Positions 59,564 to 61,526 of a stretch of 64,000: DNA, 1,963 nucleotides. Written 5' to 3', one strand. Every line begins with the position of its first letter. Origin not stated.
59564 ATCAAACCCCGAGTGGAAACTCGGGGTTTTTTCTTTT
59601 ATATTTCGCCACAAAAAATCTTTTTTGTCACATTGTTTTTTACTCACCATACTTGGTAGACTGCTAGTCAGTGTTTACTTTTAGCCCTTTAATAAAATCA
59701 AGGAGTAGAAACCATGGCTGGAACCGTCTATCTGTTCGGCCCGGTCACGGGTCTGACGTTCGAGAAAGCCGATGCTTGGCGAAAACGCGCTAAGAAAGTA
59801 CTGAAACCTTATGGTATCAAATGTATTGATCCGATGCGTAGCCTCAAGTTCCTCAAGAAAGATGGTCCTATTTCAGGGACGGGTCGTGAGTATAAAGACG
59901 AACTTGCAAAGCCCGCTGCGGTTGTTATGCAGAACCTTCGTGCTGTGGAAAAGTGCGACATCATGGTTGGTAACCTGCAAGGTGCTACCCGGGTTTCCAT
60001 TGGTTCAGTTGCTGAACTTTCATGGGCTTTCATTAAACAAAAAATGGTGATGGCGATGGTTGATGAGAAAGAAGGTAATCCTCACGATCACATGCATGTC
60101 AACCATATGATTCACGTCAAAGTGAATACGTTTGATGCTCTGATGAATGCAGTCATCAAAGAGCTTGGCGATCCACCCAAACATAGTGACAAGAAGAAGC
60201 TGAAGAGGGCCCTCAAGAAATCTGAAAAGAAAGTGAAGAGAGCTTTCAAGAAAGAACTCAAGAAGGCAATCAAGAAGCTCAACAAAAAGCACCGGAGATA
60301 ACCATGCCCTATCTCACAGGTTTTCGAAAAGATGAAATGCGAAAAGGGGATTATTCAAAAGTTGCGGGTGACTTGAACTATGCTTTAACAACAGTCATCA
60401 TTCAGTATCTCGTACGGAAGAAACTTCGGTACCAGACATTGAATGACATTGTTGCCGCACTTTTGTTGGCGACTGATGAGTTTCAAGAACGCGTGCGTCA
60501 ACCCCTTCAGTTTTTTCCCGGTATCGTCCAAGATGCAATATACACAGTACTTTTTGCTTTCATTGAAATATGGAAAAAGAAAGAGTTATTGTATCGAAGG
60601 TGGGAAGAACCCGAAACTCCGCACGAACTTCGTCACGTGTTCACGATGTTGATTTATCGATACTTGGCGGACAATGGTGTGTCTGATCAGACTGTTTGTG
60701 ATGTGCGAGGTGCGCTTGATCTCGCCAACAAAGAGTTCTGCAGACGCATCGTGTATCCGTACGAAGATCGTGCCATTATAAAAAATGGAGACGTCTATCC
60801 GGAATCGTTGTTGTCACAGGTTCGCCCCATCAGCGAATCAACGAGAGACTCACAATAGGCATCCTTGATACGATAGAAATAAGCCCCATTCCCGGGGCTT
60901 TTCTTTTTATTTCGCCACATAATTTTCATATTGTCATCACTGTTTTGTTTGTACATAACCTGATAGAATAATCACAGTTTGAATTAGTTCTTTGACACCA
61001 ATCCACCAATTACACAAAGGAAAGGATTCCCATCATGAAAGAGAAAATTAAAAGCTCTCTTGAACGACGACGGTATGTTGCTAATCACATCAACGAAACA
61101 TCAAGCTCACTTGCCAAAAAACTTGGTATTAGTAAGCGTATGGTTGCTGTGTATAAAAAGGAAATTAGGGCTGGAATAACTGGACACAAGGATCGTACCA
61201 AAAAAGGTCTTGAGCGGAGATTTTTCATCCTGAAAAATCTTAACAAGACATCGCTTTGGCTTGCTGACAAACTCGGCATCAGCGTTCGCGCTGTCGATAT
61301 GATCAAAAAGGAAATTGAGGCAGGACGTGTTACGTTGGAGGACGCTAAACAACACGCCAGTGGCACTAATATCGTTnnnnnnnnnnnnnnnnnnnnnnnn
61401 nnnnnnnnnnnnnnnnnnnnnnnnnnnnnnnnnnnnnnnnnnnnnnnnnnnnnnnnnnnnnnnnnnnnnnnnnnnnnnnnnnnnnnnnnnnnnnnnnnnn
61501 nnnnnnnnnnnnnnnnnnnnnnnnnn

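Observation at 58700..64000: GC-richer right-end module: ClpP-like protease, DUF4406-like protein, unknown protein and a giant ORF missing from the ORF track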

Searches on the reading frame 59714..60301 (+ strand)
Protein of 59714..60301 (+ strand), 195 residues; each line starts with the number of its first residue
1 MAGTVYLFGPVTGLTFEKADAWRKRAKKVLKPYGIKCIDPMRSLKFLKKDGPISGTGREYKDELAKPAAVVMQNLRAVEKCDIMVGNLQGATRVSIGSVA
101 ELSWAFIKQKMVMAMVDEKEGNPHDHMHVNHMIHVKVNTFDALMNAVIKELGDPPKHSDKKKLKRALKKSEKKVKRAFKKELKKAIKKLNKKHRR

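Call 7: search_protein_families(library=pfam, proteins=[window:59714-60301:+], max_evalue=0.1)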
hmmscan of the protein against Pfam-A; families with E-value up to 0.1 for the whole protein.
window:59714-60301:+ (195 aa): 3 families
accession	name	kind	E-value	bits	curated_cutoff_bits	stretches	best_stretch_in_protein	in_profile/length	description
PF05014.21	Nuc_deoxyrib_tr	-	1.1e-07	32.4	28.8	1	5-121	1-102/117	Nucleoside 2-deoxyribosyltransferase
PF15891.11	Nuc_deoxyri_tr2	-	1.4e-05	25.8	30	1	4-115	3-101/105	Nucleoside 2-deoxyribosyltransferase like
PF15638.11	Tox-MPTase2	-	0.017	15.3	25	0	130-193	128-188/196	Metallopeptidase toxin 2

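Call 8: search_protein_families(library=phrogs, proteins=[window:59714-60301:+], max_evalue=0.1)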
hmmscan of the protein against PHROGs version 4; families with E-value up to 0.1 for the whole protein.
window:59714-60301:+ (195 aa): 1 family
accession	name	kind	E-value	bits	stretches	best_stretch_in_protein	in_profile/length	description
phrog_28252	-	unknown function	0.074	14.4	0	111-191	34-114/152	-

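Call 9: search_protein_families(library=ncbifam, proteins=[window:59714-60301:+], max_evalue=0.1)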
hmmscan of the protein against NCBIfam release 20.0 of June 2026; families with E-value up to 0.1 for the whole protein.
window:59714-60301:+ (195 aa): 0 families

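Call 57: search_protein_families(library=padloc, proteins=[window:59714-60301:+], max_evalue=0.1)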
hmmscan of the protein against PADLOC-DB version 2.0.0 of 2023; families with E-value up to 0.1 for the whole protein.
window:59714-60301:+ (195 aa): 0 families

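Call 79: search_solved_structures(query=window:59714-60301:+, max_evalue=1, show_alignments=3)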
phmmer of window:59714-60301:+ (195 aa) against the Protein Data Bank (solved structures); distinct sequences matched with E-value up to 1: 5.
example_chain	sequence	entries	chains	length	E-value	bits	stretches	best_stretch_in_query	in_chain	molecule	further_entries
4jen_A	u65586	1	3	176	0.33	13.9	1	59-123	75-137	CMP N-GLYCOSIDASE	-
2izo_A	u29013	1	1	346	0.35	13.8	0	31-61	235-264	FLAP STRUCTURE-SPECIFIC ENDONUCLEASE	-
7rmx_A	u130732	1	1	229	0.41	13.6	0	141-181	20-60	Tunable symmetric protein, D_3_212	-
8utk_A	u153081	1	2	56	0.68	12.9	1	143-190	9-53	23R-B04dslf02IB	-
6by1_CI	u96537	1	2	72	0.77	12.7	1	46-99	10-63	50S ribosomal protein L11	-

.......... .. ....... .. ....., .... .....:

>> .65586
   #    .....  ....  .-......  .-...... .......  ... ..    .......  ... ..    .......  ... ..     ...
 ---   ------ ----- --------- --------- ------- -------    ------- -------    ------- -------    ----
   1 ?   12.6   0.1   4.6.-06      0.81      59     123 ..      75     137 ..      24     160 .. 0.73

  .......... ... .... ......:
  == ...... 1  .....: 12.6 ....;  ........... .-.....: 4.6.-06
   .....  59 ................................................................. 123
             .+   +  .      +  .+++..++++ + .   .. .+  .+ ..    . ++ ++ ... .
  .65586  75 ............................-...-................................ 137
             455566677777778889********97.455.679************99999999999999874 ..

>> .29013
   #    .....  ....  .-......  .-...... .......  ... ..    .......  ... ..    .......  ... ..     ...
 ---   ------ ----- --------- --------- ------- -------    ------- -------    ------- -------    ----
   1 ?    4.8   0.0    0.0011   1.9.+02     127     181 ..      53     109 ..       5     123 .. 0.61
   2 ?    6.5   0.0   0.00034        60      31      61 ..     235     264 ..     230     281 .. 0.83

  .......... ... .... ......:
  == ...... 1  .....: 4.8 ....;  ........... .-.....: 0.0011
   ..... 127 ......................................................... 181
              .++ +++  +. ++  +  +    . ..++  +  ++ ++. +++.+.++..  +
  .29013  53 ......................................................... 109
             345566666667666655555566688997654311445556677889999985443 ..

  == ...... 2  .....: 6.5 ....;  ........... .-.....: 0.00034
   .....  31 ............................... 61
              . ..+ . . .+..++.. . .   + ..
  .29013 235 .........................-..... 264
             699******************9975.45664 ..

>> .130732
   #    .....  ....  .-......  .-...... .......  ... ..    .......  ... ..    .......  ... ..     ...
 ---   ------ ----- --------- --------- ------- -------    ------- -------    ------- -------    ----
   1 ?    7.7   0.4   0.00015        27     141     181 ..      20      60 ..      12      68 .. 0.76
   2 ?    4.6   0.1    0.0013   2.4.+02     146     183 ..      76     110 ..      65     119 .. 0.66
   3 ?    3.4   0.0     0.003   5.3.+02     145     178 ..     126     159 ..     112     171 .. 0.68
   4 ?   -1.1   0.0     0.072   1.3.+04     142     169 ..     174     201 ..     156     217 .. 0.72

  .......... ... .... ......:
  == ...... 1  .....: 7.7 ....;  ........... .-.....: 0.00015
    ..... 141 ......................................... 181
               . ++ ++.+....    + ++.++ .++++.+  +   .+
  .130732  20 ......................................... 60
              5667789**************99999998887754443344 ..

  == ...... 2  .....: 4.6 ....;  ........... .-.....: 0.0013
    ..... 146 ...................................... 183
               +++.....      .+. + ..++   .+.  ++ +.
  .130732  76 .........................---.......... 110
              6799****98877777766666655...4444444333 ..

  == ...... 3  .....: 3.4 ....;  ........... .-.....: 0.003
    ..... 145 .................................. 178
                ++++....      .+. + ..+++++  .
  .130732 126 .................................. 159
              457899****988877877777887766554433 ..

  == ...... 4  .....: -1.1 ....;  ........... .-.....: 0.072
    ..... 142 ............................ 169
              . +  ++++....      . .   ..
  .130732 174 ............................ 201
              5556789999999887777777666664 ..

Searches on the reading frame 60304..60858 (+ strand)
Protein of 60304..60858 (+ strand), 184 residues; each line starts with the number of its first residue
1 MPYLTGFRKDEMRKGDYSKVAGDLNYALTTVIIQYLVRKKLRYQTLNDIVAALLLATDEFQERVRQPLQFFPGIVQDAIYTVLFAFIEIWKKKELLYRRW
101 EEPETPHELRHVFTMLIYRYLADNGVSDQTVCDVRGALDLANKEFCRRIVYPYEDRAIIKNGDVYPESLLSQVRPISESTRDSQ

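Call 7: search_protein_families(library=pfam, proteins=[window:60304-60858:+], max_evalue=0.1)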
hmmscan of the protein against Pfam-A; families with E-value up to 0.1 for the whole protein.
window:60304-60858:+ (184 aa): 1 family
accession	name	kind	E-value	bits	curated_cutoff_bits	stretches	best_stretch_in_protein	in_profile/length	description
PF21840.1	DUF6899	-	1.6e-17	64.3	27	2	100-164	20-85/85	Domain of unknown function (DUF6899)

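Call 8: search_protein_families(library=phrogs, proteins=[window:60304-60858:+], max_evalue=0.1)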
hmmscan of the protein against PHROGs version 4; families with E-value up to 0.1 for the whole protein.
window:60304-60858:+ (184 aa): 0 families

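Call 9: search_protein_families(library=ncbifam, proteins=[window:60304-60858:+], max_evalue=0.1)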
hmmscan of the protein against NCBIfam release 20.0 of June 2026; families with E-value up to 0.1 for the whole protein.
window:60304-60858:+ (184 aa): 0 families

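Call 10: find_encoding_contigs(protein=window:60304-60858:+, flank=10000, max_places=10)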
Protein window:60304-60858:+ (184 aa): no gene with exactly this product is on record in the collection.

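Call 54: search_dna_similar(query=window:60304-60858:+, collection=phages, mode=protein, max_rows=10, max_evalue=0.001)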
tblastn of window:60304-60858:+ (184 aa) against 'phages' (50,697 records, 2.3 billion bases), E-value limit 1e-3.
Records with a match: 1; places in all: 1; records where one place covers at least 80% of the query: 0.
Best place of each record, by identity: <60% 1.
By first word of the organism name: Roseobacter 1.
By host as written in the record: Rhodobacteraceae bacterium FZCC0042 1.
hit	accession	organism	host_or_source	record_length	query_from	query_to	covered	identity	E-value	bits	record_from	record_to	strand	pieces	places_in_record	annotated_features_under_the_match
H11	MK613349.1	Roseobacter phage CRP-7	Rhodobacteraceae bacterium FZCC0042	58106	82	165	46%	37.6%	3e-7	55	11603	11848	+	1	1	hypothetical protein | glutaredoxin | DNA polymerase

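Call 57: search_protein_families(library=padloc, proteins=[window:60304-60858:+], max_evalue=0.1)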
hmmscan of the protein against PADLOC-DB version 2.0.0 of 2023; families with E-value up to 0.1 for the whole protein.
window:60304-60858:+ (184 aa): 0 families

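Call 59: find_related_loci(query=window:60304-60858:+, collection=viral_contigs, flank=8000)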
Query window:60304-60858:+ (184 aa) in viral_contigs; peptide patterns used: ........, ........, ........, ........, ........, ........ (x = any residue, [..] = any of these).
9 stretches matched a pattern; 4 encode a relative of the query (tblastn E <= 1e-3); 4 distinct loci.
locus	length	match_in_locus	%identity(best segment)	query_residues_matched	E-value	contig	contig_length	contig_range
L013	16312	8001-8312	44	1-176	2e-14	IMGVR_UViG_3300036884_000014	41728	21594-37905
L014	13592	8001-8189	40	20-165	2e-8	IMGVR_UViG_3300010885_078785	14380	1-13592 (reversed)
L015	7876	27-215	40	21-165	3e-8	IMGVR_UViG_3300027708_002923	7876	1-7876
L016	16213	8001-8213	64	14-171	3e-6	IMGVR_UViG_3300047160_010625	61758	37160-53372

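Call 64: search_protein_families(library=pfam, proteins=[L016:3633-4637:+, L016:5753-6406:+, L016:6858-7694:+, L016:7842-8237:+, L016:8357-8737:+, L016:8761-9174:+, L016:9422-10072:+, L016:10184-10711:+, L016:10715-12463:+], max_evalue=0.001)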
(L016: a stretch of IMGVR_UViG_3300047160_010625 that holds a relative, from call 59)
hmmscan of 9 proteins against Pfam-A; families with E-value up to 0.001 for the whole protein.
L016:3633-4637:+ (334 aa): 0 families

L016:5753-6406:+ (217 aa): 1 family
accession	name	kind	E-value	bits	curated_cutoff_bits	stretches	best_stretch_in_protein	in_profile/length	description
PF01048.26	PNP_UDP_1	-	6.1e-14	52.4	25.1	1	38-155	70-202/233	Phosphorylase superfamily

L016:6858-7694:+ (278 aa): 0 families

L016:7842-8237:+ (131 aa): 1 family
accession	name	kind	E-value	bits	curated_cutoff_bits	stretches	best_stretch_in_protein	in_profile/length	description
PF21840.1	DUF6899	-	6.4e-24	84.8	27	1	27-117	1-85/85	Domain of unknown function (DUF6899)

L016:8357-8737:+ (126 aa): 0 families

L016:8761-9174:+ (137 aa): 0 families

L016:9422-10072:+ (216 aa): 0 families

L016:10184-10711:+ (175 aa): 1 family
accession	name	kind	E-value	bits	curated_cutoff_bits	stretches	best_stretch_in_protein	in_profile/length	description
PF07750.17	GcrA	-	6.3e-20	72.6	26.9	1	15-167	1-152/155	GcrA cell cycle regulator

L016:10715-12463:+ (582 aa): 1 family
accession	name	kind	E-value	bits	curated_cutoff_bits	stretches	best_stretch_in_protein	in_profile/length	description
PF06381.16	Phage_portal_3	-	4.6e-97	325.3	33.8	2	135-452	56-356/357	Phage portal protein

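Call 65: search_protein_families(library=pfam, proteins=[L013:2894-4375:+, L013:4494-5447:+, L013:5457-5837:+, L013:5831-6226:+, L013:7043-7999:+, L013:8001-8276:+, L013:8273-8671:+, L013:9143-9712:+, L013:10110-10808:+, L013:11622-13148:+], max_evalue=0.001)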
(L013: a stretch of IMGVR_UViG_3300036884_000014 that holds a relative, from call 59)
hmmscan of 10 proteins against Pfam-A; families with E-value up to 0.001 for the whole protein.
L013:2894-4375:+ (493 aa): 6 families
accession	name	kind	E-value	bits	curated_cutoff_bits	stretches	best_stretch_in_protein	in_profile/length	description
PF04851.21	ResIII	-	3.7e-26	92.4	22.5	1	13-156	2-163/164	Type III restriction enzyme, res subunit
PF00271.37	Helicase_C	-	5.2e-15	56.1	23.5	1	228-326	10-108/110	Helicase conserved C-terminal domain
PF00270.35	DEAD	-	3.2e-13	50.2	26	1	32-156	13-161/167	DEAD/DEAH box helicase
PF18766.7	SWI2_SNF2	-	3e-06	27.5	26.7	1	39-158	23-158/221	SWI2/SNF2 ATPase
PF13401.12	AAA_22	-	0.00043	21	27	1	37-140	8-105/130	AAA domain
PF09848.15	SLFN-g3_helicase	-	0.00059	19.6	24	1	43-135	10-95/354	Schlafen group 3, DNA/RNA helicase domain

L013:4494-5447:+ (317 aa): 3 families
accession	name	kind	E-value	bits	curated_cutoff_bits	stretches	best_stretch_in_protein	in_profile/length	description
PF08273.17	Zn_Ribbon_Prim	-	1.1e-11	45.3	23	1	28-69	2-37/37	Zinc-binding domain of primase-helicase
PF23639.1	DUF7146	-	5.7e-11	43.1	27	1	106-194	4-96/105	Domain of unknown function (DUF7146)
PF13362.12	Toprim_3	-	1.2e-08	35.8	27.2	1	252-311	28-92/95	Toprim domain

L013:5457-5837:+ (126 aa): 0 families

L013:5831-6226:+ (131 aa): 0 families

L013:7043-7999:+ (318 aa): 2 families
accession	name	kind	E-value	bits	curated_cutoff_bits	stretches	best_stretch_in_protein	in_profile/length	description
PF02954.25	HTH_8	-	6.2e-07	29.5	22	1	16-44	12-40/42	Bacterial regulatory protein, Fis family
PF00149.33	Metallophos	-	0.00053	20.9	21.5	0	70-180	1-72/191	Calcineurin-like phosphoesterase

L013:8001-8276:+ (91 aa): 1 family
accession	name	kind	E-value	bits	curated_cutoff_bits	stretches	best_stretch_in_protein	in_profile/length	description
PF21840.1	DUF6899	-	1.6e-19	70.8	27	1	1-85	1-85/85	Domain of unknown function (DUF6899)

L013:8273-8671:+ (132 aa): 1 family
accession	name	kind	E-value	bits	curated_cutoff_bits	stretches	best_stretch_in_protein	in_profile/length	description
PF05014.21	Nuc_deoxyrib_tr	-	0.0002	21.9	28.8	1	3-102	1-96/117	Nucleoside 2-deoxyribosyltransferase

L013:9143-9712:+ (189 aa): 1 family
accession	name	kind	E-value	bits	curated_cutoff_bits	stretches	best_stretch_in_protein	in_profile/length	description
PF18909.5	dGTP_diPhyd_N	-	3.6e-11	43.3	27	1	21-98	17-96/99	dATP/dGTP diphosphohydrolase, N-terminal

L013:10110-10808:+ (232 aa): 0 families

L013:11622-13148:+ (508 aa): 0 families

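Call 71: search_protein_families(library=pfam, proteins=[L014:1725-5903:-, L014:6119-7246:+, L014:7243-7716:-, L014:7857-8192:+, L014:8799-9101:+, L014:9142-9411:+, L014:9713-10627:+, L014:10741-11409:+], max_evalue=0.001)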
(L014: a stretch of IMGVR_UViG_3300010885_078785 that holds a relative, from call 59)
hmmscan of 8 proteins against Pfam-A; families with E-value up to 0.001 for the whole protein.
L014:1725-5903:- (1392 aa): 2 families
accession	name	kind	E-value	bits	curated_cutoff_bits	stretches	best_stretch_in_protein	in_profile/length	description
PF14276.11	DUF4363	-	1.8e-05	25.1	27.5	0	1102-1150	3-53/107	Domain of unknown function (DUF4363)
PF03993.17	DUF349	-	0.00019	22.1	23.9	0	166-190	48-73/75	Domain of Unknown Function (DUF349)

L014:6119-7246:+ (375 aa): 1 family
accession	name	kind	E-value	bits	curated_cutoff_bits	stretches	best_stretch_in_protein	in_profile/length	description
PF14362.11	DUF4407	-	0.00022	21.1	31.3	1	144-248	123-228/297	Domain of unknown function (DUF4407)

L014:7243-7716:- (157 aa): 0 families

L014:7857-8192:+ (111 aa): 1 family
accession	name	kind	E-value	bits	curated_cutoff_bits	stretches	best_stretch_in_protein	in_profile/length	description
PF21840.1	DUF6899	-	2.9e-26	92.3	27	1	26-110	1-85/85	Domain of unknown function (DUF6899)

L014:8799-9101:+ (100 aa): 0 families

L014:9142-9411:+ (89 aa): 0 families

L014:9713-10627:+ (304 aa): 3 families
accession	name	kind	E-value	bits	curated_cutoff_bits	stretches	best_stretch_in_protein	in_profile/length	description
PF06745.19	ATPase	-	4.7e-12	46.2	26.6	1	27-109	1-84/231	KaiC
PF13481.12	AAA_25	-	1.3e-09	38.4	27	1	117-164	143-194/195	AAA domain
PF03796.21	DnaB_C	-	2.4e-05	24.3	27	0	28-89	3-64/255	DnaB-like helicase C terminal domain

L014:10741-11409:+ (222 aa): 0 families

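Call 80: search_solved_structures(query=window:60304-60858:+, max_evalue=1, show_alignments=2)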
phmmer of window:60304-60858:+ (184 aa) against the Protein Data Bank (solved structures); distinct sequences matched with E-value up to 1: 0.

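Call 116: find_related_loci(query=window:60304-60858:+, collection=metagenome_contigs, flank=8000)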
Query window:60304-60858:+ (184 aa) in metagenome_contigs; peptide patterns used: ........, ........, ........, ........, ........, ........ (x = any residue, [..] = any of these).
179 stretches matched a pattern; 10 encode a relative of the query (tblastn E <= 1e-3); 10 distinct loci.
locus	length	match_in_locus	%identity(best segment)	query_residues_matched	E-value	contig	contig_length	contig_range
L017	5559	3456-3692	44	1-165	1e-14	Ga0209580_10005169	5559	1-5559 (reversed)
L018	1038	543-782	46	1-165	2e-13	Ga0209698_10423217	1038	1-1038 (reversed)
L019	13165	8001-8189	44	18-165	9e-12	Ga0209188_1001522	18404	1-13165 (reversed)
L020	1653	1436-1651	49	1-158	7e-12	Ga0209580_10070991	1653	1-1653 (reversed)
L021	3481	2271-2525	43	1-165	2e-11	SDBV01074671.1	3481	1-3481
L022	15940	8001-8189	44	18-165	1e-11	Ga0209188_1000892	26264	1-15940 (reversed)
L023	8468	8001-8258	32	1-165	1e-10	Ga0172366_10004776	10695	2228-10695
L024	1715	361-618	32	1-165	1e-10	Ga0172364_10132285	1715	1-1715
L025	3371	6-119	59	43-165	9e-9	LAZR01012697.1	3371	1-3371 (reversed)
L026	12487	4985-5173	40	20-165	2e-8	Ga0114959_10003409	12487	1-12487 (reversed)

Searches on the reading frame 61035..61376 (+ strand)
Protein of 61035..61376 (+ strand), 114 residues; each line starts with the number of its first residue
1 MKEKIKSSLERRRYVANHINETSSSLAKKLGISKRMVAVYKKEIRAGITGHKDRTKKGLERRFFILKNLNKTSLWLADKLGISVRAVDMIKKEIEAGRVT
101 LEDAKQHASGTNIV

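Call 125: search_solved_structures(query=window:61035-61376:+, max_evalue=10, show_alignments=2)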
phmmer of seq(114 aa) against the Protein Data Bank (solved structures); distinct sequences matched with E-value up to 10: 1.
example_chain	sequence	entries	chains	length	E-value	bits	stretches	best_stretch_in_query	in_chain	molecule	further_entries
8imi_G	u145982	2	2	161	1.4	12.7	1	64-101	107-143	ApcB3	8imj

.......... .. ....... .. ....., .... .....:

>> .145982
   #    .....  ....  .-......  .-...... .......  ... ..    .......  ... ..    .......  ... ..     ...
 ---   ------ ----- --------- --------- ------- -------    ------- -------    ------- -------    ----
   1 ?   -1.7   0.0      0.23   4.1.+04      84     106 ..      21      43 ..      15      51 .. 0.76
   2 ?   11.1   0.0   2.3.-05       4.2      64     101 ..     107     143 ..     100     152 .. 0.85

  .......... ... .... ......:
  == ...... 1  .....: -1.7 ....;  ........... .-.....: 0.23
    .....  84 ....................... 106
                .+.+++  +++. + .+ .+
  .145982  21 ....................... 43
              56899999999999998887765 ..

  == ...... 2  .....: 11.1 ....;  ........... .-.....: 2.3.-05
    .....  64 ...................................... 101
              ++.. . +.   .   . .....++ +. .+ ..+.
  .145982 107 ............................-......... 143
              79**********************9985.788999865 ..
